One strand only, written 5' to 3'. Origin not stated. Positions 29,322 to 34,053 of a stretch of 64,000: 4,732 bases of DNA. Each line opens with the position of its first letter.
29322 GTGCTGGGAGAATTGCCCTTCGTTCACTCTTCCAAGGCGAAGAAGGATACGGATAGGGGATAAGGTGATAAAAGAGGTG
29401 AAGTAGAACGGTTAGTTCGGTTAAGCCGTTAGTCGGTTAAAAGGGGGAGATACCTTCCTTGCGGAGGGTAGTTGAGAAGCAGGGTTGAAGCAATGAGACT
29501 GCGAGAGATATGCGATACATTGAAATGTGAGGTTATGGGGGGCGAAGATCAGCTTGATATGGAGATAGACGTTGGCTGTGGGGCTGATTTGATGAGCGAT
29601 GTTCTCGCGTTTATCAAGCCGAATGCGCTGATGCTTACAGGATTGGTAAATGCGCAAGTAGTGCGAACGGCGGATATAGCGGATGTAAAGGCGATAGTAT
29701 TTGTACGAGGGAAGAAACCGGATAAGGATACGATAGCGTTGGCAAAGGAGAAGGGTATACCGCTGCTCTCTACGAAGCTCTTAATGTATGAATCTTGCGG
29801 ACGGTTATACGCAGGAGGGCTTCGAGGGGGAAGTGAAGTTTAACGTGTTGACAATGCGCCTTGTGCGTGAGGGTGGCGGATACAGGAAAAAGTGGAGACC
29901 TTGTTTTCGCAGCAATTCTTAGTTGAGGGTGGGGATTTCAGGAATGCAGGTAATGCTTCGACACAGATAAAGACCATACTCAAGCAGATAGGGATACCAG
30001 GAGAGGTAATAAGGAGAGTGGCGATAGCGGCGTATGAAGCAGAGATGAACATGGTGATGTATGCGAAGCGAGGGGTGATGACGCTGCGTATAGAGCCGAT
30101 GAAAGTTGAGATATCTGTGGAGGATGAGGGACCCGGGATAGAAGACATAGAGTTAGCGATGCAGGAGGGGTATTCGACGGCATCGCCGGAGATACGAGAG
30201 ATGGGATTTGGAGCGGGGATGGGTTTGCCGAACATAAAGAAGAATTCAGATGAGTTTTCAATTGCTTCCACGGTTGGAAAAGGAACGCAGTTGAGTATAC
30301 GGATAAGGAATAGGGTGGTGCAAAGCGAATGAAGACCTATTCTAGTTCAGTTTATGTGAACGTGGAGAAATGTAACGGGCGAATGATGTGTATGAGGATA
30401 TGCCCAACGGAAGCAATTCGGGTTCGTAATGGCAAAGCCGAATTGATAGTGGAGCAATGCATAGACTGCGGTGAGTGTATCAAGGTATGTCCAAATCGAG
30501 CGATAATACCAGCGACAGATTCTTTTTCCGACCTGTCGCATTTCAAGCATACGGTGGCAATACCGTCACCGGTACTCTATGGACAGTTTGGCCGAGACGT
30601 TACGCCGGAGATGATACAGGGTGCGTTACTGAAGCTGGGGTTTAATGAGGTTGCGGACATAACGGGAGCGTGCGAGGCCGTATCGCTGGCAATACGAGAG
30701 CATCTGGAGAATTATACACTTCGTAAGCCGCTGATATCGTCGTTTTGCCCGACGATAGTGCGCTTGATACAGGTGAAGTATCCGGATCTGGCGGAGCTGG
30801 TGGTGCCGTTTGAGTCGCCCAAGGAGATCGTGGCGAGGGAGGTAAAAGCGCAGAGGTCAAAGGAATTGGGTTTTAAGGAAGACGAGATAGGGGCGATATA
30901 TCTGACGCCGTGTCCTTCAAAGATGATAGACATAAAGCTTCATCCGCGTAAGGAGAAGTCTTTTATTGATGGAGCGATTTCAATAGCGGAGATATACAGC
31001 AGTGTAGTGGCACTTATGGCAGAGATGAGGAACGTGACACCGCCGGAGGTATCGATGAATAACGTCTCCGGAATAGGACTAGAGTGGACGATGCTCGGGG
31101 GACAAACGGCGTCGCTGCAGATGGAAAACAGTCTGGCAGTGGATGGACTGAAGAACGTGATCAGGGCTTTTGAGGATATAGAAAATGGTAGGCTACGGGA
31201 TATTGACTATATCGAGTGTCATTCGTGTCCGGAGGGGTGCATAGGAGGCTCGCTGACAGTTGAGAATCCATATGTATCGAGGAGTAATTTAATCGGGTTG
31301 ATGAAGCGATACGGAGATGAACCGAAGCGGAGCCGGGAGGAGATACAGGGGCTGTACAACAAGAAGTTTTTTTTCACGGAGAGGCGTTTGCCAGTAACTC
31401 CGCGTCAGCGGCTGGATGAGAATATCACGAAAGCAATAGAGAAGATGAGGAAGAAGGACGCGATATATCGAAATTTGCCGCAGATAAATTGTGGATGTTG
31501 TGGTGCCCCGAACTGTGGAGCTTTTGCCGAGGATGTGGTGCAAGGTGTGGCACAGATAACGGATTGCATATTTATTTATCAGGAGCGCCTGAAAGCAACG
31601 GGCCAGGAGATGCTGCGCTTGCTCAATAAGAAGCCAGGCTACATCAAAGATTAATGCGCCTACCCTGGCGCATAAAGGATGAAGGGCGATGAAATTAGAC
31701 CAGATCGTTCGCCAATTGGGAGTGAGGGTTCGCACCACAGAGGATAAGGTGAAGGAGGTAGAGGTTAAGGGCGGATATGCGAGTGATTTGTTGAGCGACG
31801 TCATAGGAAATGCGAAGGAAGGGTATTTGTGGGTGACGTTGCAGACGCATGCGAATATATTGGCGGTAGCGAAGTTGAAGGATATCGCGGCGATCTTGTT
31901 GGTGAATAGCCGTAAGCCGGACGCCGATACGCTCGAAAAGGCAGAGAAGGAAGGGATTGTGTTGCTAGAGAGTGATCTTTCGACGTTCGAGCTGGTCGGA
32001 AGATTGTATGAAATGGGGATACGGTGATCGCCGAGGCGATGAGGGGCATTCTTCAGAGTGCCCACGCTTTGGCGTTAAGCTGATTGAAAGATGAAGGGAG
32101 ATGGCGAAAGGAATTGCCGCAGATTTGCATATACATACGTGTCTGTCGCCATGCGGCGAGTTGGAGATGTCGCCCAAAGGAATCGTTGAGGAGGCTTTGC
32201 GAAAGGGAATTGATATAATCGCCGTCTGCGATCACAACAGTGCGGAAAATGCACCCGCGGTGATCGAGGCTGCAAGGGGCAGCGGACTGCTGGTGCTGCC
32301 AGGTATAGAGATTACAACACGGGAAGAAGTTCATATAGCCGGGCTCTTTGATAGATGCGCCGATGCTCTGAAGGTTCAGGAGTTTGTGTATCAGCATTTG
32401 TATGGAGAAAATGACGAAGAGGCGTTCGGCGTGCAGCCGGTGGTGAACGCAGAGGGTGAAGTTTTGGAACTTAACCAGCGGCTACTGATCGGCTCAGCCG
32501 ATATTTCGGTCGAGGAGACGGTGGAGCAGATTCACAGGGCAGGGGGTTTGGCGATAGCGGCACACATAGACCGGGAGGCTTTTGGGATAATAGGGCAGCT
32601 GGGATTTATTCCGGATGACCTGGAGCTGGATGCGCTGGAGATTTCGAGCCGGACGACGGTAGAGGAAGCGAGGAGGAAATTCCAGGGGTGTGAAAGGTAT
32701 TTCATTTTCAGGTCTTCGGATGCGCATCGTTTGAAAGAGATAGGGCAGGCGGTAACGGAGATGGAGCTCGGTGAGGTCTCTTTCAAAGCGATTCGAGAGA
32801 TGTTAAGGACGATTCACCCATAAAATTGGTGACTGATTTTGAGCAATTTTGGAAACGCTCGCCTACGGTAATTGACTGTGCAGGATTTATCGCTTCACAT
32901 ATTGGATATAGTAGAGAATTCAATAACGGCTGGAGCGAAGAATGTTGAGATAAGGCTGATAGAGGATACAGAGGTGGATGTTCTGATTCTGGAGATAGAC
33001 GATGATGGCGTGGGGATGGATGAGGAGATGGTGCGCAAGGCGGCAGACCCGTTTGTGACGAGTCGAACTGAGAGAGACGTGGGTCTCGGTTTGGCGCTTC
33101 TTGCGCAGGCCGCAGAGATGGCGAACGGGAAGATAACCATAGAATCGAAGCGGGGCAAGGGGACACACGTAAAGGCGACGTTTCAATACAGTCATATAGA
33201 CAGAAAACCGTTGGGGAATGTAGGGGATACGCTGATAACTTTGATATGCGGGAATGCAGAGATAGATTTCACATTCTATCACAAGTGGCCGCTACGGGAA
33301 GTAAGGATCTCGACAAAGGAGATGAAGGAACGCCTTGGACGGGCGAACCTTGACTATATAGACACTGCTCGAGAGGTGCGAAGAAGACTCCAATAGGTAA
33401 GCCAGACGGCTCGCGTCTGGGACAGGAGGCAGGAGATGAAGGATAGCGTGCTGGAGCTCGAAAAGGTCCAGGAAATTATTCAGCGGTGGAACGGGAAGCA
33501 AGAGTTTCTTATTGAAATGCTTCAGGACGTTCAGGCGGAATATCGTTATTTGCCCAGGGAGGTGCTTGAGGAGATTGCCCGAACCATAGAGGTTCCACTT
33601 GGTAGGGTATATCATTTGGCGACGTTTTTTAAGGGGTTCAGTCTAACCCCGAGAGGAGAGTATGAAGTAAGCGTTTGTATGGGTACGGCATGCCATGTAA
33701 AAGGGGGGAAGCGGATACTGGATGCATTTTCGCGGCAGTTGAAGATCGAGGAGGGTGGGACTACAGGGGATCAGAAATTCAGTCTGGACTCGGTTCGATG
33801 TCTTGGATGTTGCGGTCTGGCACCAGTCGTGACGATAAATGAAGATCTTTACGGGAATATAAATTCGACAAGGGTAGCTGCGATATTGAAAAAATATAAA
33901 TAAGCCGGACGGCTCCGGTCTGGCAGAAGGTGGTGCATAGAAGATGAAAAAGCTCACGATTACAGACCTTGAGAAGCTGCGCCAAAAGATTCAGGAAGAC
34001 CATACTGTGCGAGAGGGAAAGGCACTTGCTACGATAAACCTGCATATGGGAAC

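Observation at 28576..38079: hdrA split by a ~7.6-kb compositionally foreign cassette, with the distal part fused in frame to a 2Fe-2S/4Fe-4S subunit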

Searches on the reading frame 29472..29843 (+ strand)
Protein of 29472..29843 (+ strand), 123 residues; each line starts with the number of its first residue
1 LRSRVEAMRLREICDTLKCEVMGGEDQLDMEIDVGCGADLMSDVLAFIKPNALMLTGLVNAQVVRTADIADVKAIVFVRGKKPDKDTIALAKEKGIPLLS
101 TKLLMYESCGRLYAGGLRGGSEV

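Call 4: search_protein_families(library=pfam, proteins=[window:29472-29843:+], max_evalue=0.001)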
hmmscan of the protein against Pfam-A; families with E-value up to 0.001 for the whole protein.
window:29472-29843:+ (123 aa): 3 families
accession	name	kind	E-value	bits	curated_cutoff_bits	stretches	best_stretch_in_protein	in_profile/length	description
PF07085.17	DRTGG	-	6.2e-09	36.1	25.2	1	12-106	1-96/105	DRTGG domain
PF07905.16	PucR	-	0.00046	20.9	33.5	1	19-101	11-101/118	Purine catabolism regulatory protein-like family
PF02603.21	Hpr_kinase_N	-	0.00065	20.1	24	0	71-103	80-112/125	HPr Serine kinase N terminus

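Call 57: search_protein_families(library=ncbifam, proteins=[window:29472-29843:+], max_evalue=0.00001)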
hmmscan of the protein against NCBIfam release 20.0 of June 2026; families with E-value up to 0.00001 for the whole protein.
window:29472-29843:+ (123 aa): 0 families

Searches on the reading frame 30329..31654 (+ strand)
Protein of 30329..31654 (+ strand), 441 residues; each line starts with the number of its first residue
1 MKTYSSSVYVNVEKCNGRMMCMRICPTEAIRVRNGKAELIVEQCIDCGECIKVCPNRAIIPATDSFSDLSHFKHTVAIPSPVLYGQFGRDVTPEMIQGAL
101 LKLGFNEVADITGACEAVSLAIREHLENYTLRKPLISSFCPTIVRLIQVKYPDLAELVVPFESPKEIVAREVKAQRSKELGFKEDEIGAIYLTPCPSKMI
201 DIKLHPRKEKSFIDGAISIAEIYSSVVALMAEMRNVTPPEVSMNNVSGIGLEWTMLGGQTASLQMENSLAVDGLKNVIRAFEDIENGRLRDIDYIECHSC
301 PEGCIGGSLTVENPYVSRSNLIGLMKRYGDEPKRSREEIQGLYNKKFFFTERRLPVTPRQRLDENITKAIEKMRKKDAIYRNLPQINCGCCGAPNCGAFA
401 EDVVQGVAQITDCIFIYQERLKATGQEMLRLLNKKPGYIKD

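Call 4: search_protein_families(library=pfam, proteins=[window:30329-31654:+], max_evalue=0.001)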
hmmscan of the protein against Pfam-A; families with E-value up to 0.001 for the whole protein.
window:30329-31654:+ (441 aa): 9 families
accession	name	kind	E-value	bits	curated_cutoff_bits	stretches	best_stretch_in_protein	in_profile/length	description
PF02906.19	Fe_hyd_lg_C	-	8.6e-30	104.6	22.1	1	73-307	1-244/245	Iron only hydrogenase large subunit, C-terminal domain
PF04060.18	FeS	-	9e-13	48.2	23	1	383-415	1-33/33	Putative Fe-S cluster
PF13237.11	Fer4_10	-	9.3e-08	32.3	25.5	1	8-55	2-53/53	4Fe-4S dicluster domain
PF13187.11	Fer4_9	-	9.5e-07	29.2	27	1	14-59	1-52/52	4Fe-4S dicluster domain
PF00037.32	Fer4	-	9.9e-07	28.8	21.1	1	40-59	4-23/24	4Fe-4S binding domain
PF25160.1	LdpA_Fe-S-bd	-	3.1e-06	27.3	27.6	1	21-59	9-43/49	LdpA Fe-S cluster-binding domain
PF12837.12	Fer4_6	-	4.9e-06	26.7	25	1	42-59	7-24/24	4Fe-4S binding domain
PF12838.12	Fer4_7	-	3.8e-05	24.5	27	1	14-57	1-51/52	4Fe-4S dicluster domain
PF13484.11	Fer4_16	-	5e-05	24.4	30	0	43-62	1-20/66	4Fe-4S double cluster binding domain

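Call 57: search_protein_families(library=ncbifam, proteins=[window:30329-31654:+], max_evalue=0.00001)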
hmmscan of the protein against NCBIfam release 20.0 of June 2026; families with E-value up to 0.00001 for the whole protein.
window:30329-31654:+ (441 aa): 32 families (the best 25 are shown)
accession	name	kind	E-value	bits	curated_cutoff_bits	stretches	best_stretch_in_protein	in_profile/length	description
TIGR04105.1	FeFe_hydrog_B1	subfamily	1.6e-40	139.2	450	2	21-313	166-461/462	monomeric [FeFe] hydrogenase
TIGR02512.1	FeFe_hydrog_A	subfamily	2.7e-21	75.9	405.95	1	7-206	1-228/375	[FeFe] hydrogenase, group A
NF040763.1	FeFe_hydrog_A6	exception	4.9e-17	61.5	765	1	36-221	182-383/571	NADH-dependent [FeFe] hydrogenase, group A6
NF005506.0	PRK07118.1-5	equivalog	4.3e-12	46.1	388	1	15-57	218-260/279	Fe-S cluster domain-containing protein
NF041836.1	rnfB_Methano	equivalog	1.9e-11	43.9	445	1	13-59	216-262/265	Rnf electron transport complex subunit RnfB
NF005505.0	PRK07118.1-4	equivalog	2.7e-11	43.5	378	1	13-59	216-262/265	Fe-S cluster domain-containing protein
NF040762.1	Hydr_FeFe_Clost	exception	2.9e-11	42.7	900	1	41-236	186-397/572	ferredoxin hydrogenase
NF006221.0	PRK08348.1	subfamily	4.9e-11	42.5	124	1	6-62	37-95/136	NADH-plastoquinone oxidoreductase subunit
TIGR01944.1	rnfB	subfamily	1.4e-10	41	68.7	0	7-60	107-161/190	RnfABCDGE type electron transport complex subunit B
TIGR02700.1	flavo_MJ0208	hypoth_equivalog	2.5e-10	40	251.35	1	10-61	145-196/234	dihydromethanopterin reductase (acceptor)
NF040864.1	HgcB_ferredoxin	equivalog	3.1e-10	39.8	99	1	8-59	9-61/93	mercury methylation ferredoxin HgcB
NF038196.1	ferrodoxin_EFR1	subfamily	4.3e-10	40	75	1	3-59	175-229/242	EFR1 family ferrodoxin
NF003195.0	PRK04165.1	equivalog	4.9e-09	35.6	306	1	378-422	7-51/450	acetyl-CoA decarbonylase/synthase complex subunit gamma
NF005504.0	PRK07118.1-3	equivalog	1.1e-08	34.8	437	0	14-60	220-266/293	Fe-S cluster domain-containing protein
NF040770.1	hetero_SS_HdrA2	exception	1.1e-08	33.7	1100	1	6-60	570-624/777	CoB-CoM heterodisulfide reductase HdrA2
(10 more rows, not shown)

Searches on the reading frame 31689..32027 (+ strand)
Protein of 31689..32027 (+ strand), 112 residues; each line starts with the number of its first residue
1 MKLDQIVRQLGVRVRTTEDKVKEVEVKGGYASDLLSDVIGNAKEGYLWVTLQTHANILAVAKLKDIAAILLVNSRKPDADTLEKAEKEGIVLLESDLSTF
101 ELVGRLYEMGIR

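Call 4: search_protein_families(library=pfam, proteins=[window:31689-32027:+], max_evalue=0.001)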
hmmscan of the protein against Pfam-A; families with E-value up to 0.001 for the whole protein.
window:31689-32027:+ (112 aa): 1 family
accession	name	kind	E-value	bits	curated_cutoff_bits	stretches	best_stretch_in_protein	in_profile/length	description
PF07085.17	DRTGG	-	0.00013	22.2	25.2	1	6-108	2-104/105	DRTGG domain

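Call 57: search_protein_families(library=ncbifam, proteins=[window:31689-32027:+], max_evalue=0.00001)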
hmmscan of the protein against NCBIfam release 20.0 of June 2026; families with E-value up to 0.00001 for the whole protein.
window:31689-32027:+ (112 aa): 0 families

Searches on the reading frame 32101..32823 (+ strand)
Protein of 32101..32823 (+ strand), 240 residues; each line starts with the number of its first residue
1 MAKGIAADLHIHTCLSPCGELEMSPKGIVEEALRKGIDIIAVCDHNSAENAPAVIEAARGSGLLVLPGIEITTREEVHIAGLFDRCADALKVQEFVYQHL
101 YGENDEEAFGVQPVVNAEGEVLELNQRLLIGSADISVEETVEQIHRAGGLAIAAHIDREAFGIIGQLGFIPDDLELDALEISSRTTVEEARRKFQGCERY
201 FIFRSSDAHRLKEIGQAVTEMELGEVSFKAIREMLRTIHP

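Call 4: search_protein_families(library=pfam, proteins=[window:32101-32823:+], max_evalue=0.001)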
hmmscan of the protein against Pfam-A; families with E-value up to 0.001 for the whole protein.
window:32101-32823:+ (240 aa): 2 families
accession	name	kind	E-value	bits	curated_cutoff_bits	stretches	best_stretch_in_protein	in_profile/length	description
PF02811.25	PHP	-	9.4e-09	36.2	26.4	1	8-76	1-68/164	PHP domain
PF13263.12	PHP_C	-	5.1e-06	26.4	21.3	1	205-236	21-52/56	PHP-associated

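Call 57: search_protein_families(library=ncbifam, proteins=[window:32101-32823:+], max_evalue=0.00001)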
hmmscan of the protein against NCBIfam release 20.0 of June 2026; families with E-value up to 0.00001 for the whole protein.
window:32101-32823:+ (240 aa): 6 families
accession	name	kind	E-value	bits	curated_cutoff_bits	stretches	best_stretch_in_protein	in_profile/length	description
NF045780.1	TrlF_fam_ATP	equivalog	5e-17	61.9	350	1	7-215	8-240/944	TrlF family AAA-like ATPase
NF038032.1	CehA_McbA_metalo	domain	1.8e-13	50.6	80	1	6-74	4-70/315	CehA/McbA family metallohydrolase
NF041577.1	nside_bi_sphtase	equivalog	5.1e-13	48.8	400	1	6-85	3-83/276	3',5'-nucleoside bisphosphate phosphatase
NF042955.1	Ppl_antiphage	equivalog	1.2e-11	43.4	1000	1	8-235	8-232/882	anti-phage protein Ppl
NF047791.1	RNaseRnm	equivalog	4.3e-11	42.6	375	1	7-85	3-84/275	RNase RNM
NF045781.1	Spaf1101_AAA_ATP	equivalog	4e-09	35.5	475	1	28-236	97-297/836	Spaf_1101 family AAA-like ATPase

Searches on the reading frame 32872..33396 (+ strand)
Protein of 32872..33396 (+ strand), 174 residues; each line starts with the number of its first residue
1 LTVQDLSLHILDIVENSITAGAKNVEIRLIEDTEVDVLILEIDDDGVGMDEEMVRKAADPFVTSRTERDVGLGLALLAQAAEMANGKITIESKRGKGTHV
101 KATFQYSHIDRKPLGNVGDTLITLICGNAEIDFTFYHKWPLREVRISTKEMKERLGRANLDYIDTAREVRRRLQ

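Call 4: search_protein_families(library=pfam, proteins=[window:32872-33396:+], max_evalue=0.001)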
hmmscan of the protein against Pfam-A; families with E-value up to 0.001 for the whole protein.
window:32872-33396:+ (174 aa): 2 families
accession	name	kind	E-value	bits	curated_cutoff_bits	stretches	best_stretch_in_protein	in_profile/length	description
PF02518.31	HATPase_c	-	8.7e-17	62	26.4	1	6-105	6-108/111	Histidine kinase-, DNA gyrase B-, and HSP90-like ATPase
PF13589.12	HATPase_c_3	-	1.1e-10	42.1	25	1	10-112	7-111/137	Histidine kinase-, DNA gyrase B-, and HSP90-like ATPase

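Call 57: search_protein_families(library=ncbifam, proteins=[window:32872-33396:+], max_evalue=0.00001)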
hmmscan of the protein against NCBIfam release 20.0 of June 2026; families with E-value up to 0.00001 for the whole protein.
window:32872-33396:+ (174 aa): 39 families (the best 25 are shown)
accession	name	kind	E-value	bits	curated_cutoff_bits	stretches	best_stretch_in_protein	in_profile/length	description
NF008468.0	PRK11360.1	equivalog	5.7e-14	51.4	646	1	10-109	511-611/616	two-component system sensor histidine kinase AtoS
NF053867.1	SprKinKinDBac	equivalog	4.6e-13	48.4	775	1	10-105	402-496/500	sporulation kinase KinD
NF041947.1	LuxQ_Vibrio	equivalog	2e-11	42.5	1200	1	20-106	605-696/843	quorum-sensing autoinducer 2 sensor kinase/phosphatase LuxQ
NF041210.1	his_kin_PieS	equivalog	9.3e-11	41.4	850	1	10-101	369-465/474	two component system sensor histidine kinase PieS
NF007004.0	PRK09467.1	equivalog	1.5e-10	40.5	415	1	10-106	339-436/440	two-component system sensor histidine kinase EnvZ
NF040750.1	tetrathio_HK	equivalog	2e-10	39.8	750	1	11-95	462-543/555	tetrathionate respiration histidine kinase TtrS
NF010076.0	PRK13557.1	subfamily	2.6e-10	39.4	631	1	38-108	325-396/540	histidine kinase famiy protein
NF010411.0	PRK13837.1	equivalog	9.9e-10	37.1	647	1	38-104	608-673/828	two-component system VirA-like sensor kinase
NF046044.1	PnpS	equivalog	1.7e-09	37.2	400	1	10-104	290-389/390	two-component system histidine kinase PnpS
NF011874.0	PRK15347.1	equivalog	2.2e-09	36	852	1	26-102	533-610/921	two component system sensor kinase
NF052573.1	HisKinEspAMyxo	equivalog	3e-09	35.5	1400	1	23-105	526-610/755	serine histidine kinase EspA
NF047874.1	MASE3_PAS_HK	subfamily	5.1e-09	35.5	560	1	10-112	524-631/655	MASE3 domain-containing sensor histidine kinase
NF007688.0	PRK10364.1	equivalog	6.1e-09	35.1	479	1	10-102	356-447/460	two-component system sensor histidine kinase ZraS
TIGR02916.1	PEP_his_kin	equivalog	1.1e-08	34.2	300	1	10-101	584-675/679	XrtA/PEP-CTERM system histidine kinase PrsK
NF033092.0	HK_WalK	equivalog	1.5e-08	33.7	725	1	12-104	495-592/594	cell wall metabolism sensor histidine kinase WalK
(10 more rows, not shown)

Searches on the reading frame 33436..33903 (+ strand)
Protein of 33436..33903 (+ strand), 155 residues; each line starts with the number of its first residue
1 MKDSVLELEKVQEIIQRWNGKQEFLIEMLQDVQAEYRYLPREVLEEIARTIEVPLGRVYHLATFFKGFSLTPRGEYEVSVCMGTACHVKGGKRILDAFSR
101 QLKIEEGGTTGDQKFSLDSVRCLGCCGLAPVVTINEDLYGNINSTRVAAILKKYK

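Call 4: search_protein_families(library=pfam, proteins=[window:33436-33903:+], max_evalue=0.001)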
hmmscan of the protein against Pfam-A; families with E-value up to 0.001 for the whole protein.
window:33436-33903:+ (155 aa): 1 family
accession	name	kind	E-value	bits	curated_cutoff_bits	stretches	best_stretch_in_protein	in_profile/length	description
PF01257.25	2Fe-2S_thioredx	-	1.6e-49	167.9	24.8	1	11-155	1-145/145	Thioredoxin-like [2Fe-2S] ferredoxin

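Call 57: search_protein_families(library=ncbifam, proteins=[window:33436-33903:+], max_evalue=0.00001)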
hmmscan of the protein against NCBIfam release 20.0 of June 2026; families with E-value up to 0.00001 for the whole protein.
window:33436-33903:+ (155 aa): 9 families
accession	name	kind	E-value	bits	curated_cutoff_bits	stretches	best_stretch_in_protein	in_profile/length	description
NF005747.0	PRK07571.1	equivalog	4e-43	147.1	224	1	10-154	24-168/173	bidirectional hydrogenase complex protein HoxE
NF005722.0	PRK07539.1-2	equivalog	8.3e-40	136.4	141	1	7-155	9-157/157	NADH-quinone oxidoreductase subunit NuoE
TIGR01958.1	nuoE_fam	subfamily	1.8e-37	128.8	142.4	1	11-155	2-148/148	NADH-quinone oxidoreductase subunit NuoE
NF005725.0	PRK07539.1-5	equivalog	4.9e-33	114.2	220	1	8-155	22-172/174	NADH-quinone oxidoreductase subunit NuoE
NF005721.0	PRK07539.1-1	equivalog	7.2e-30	104.2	308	1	10-152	33-175/292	NADH-quinone oxidoreductase subunit NuoE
NF004638.0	PRK05988.1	equivalog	4.8e-28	98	198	1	6-153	9-156/159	formate dehydrogenase subunit gamma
NF005723.0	PRK07539.1-3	equivalog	2.1e-23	83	226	1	20-151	21-153/158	NADH-quinone oxidoreductase subunit NuoE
NF005724.0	PRK07539.1-4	equivalog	4.9e-22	78.9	280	1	15-154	30-172/240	NADH-quinone oxidoreductase subunit NuoE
NF009040.0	PRK12373.1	equivalog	1e-17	65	514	1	22-154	36-169/400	NADH-quinone oxidoreductase subunit E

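Call 58: search_solved_structures(query=window:33436-33903:+, max_evalue=1e-10)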
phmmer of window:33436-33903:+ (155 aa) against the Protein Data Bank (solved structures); distinct sequences matched with E-value up to 1e-10: 52.
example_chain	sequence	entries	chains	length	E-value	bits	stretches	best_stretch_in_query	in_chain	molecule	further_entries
7t2r_C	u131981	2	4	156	6.3e-44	152.7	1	7-155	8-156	NiFe hydrogenase subunit C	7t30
8a6t_C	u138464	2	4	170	2.1e-42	147.8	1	8-154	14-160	Electron bifurcating hydrogenase subunit HydC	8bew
9mqx_C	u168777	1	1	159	3.2e-41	143.9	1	11-153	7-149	NADH:ubiquinone oxidoreductase 24 kD subunit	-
7p5h_C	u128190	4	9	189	3.8e-40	140.4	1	8-155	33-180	Fe-hydrogenase, subunit gamma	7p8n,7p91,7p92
9n5u_C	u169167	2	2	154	3.4e-38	134.1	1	13-154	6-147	NfnC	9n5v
7q4v_C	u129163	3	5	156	1e-36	129.3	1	8-154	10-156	Iron hydrogenase HydC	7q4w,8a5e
9bov_C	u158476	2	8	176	7.4e-33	116.8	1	3-153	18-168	NADH dehydrogenase (Ubiquinone), 24 kDa subunit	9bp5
8oh5_A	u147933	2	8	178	2.4e-32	115.2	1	6-152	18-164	NAD-dependent formate dehydrogenase gamma subunit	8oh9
8b9z_E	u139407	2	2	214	8.6e-27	97.1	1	20-152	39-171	NADH dehydrogenase (Ubiquinone) 24 kDa subunit, isoform A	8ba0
8esw_V2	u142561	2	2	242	1.2e-26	96.6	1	20-152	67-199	NADH dehydrogenase (Ubiquinone) 24 kDa subunit, isoform A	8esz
2auv_A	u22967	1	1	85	1.1e-25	93.5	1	71-154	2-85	potential NAD-reducing hydrogenase subunit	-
9ihp_E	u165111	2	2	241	7.2e-24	87.6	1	7-154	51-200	NUHM (24 kDa) subunit of mitochondrial NADH:ubiquinone oxidoreductase (Complex I)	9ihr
6q9c_A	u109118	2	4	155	8.6e-24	87.4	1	9-154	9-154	NADH-quinone oxidoreductase subunit E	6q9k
6hl2_A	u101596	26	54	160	9.4e-24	87.2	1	9-154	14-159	NADH-quinone oxidoreductase subunit E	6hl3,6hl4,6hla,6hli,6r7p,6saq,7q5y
9he5_A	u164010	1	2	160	1.3e-23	86.8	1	9-154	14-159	NADH-quinone oxidoreductase subunit E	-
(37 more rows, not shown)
